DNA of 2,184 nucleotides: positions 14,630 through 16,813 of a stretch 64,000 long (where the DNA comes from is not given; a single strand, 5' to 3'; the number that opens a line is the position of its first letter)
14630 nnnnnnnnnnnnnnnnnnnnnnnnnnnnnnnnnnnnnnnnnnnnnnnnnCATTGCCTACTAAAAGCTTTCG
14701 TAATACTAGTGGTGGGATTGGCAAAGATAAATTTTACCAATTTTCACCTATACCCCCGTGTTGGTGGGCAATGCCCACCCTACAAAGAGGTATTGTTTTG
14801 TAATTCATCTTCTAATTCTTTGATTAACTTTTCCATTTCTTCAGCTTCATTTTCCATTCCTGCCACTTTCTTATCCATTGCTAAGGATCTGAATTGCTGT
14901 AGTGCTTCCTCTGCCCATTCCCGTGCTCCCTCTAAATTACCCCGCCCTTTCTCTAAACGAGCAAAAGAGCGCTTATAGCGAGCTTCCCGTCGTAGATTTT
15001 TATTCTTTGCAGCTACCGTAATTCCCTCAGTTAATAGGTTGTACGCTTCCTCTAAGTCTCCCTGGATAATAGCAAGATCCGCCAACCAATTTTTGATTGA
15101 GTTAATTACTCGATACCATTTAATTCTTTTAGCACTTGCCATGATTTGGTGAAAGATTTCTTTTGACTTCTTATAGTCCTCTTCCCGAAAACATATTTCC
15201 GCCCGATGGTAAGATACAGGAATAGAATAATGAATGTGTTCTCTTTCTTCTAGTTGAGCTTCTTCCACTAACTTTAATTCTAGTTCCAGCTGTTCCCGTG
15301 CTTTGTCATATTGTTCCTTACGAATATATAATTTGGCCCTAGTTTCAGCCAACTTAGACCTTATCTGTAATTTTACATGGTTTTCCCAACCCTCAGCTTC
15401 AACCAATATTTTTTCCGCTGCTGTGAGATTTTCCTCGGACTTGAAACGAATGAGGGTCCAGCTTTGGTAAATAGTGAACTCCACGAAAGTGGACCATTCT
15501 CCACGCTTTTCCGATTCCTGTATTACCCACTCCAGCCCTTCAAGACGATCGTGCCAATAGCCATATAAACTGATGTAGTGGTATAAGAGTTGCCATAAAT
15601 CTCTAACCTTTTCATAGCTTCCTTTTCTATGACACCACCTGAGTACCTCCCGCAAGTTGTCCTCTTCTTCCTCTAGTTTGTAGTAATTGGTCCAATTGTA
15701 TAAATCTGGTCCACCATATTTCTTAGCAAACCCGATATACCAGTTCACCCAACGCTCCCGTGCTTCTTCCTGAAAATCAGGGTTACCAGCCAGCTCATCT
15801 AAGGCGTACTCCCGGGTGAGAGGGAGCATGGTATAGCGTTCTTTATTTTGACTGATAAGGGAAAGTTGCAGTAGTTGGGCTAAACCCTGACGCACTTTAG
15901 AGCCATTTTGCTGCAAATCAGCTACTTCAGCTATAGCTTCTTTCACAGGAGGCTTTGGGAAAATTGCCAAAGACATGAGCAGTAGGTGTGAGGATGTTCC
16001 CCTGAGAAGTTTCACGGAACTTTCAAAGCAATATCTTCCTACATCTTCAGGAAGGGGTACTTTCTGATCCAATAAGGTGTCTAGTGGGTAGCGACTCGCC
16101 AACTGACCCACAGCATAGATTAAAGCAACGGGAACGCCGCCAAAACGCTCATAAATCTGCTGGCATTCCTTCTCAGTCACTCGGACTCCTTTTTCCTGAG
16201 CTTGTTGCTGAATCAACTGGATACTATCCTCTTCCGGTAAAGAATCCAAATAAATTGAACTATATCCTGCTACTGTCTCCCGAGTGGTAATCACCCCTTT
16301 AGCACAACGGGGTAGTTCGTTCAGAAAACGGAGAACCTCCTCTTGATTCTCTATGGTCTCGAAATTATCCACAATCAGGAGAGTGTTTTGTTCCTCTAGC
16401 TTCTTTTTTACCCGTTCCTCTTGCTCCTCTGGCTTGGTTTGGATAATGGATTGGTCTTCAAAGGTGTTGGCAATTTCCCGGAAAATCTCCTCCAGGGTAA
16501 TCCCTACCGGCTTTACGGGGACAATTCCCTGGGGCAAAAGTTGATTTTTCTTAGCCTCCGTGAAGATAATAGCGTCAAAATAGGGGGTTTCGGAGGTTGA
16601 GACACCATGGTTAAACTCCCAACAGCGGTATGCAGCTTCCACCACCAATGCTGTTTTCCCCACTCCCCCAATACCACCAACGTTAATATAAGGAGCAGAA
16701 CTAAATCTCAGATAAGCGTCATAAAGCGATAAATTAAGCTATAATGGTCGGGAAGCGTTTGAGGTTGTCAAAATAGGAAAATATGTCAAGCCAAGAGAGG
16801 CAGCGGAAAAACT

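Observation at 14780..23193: Tandem duplicated STAND-NTPase plus small tail-anchored protein module, with both NTPase copies inactivated near the P-loop by different IS elements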

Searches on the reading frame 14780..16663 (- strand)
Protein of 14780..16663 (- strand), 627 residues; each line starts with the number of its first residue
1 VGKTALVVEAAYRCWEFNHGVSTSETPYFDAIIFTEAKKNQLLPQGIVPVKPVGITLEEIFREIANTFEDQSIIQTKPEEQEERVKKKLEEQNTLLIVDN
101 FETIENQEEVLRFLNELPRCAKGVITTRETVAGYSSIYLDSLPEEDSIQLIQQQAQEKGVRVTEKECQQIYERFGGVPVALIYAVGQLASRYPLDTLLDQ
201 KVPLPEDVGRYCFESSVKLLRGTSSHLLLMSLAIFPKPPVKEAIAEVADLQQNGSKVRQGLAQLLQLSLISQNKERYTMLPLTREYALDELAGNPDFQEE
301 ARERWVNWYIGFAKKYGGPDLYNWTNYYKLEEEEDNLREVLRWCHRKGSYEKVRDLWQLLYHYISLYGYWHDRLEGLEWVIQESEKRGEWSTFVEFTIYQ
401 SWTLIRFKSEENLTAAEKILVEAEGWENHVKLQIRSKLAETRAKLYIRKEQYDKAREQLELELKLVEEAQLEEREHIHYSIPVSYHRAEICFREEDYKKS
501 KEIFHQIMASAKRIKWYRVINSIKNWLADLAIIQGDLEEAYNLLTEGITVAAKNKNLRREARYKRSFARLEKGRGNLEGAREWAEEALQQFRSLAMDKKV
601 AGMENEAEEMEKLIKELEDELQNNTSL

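Call 3: search_protein_families(library=pfam, proteins=[window:14780-16663:-], max_evalue=0.01)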
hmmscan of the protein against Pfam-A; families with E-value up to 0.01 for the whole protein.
window:14780-16663:- (627 aa): 6 families
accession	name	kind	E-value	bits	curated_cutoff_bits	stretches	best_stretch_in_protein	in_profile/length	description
PF13424.12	TPR_12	-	9.7e-09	35.7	30.1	1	522-592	4-76/77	Tetratricopeptide repeat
PF17874.7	TPR_MalT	-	1.2e-08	35.1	45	1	441-595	6-156/336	MalT-like TPR region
PF07719.23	TPR_2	-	4.8e-07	29.8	27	0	441-465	6-30/34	Tetratricopeptide repeat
PF00931.28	NB-ARC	-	3.8e-05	23.5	23.5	1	57-189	63-206/248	NB-ARC domain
PF13181.12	TPR_8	-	0.001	19.5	25.7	0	525-553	5-33/34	Tetratricopeptide repeat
PF18780.6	HNH_repeat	-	0.0093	16.7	26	0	143-182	2-49/54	Homing endonuclease associated repeat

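Call 4: search_protein_families(library=padloc, proteins=[window:14780-16663:-], max_evalue=0.01)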
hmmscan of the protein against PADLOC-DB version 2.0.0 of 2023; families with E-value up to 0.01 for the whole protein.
window:14780-16663:- (627 aa): 0 families
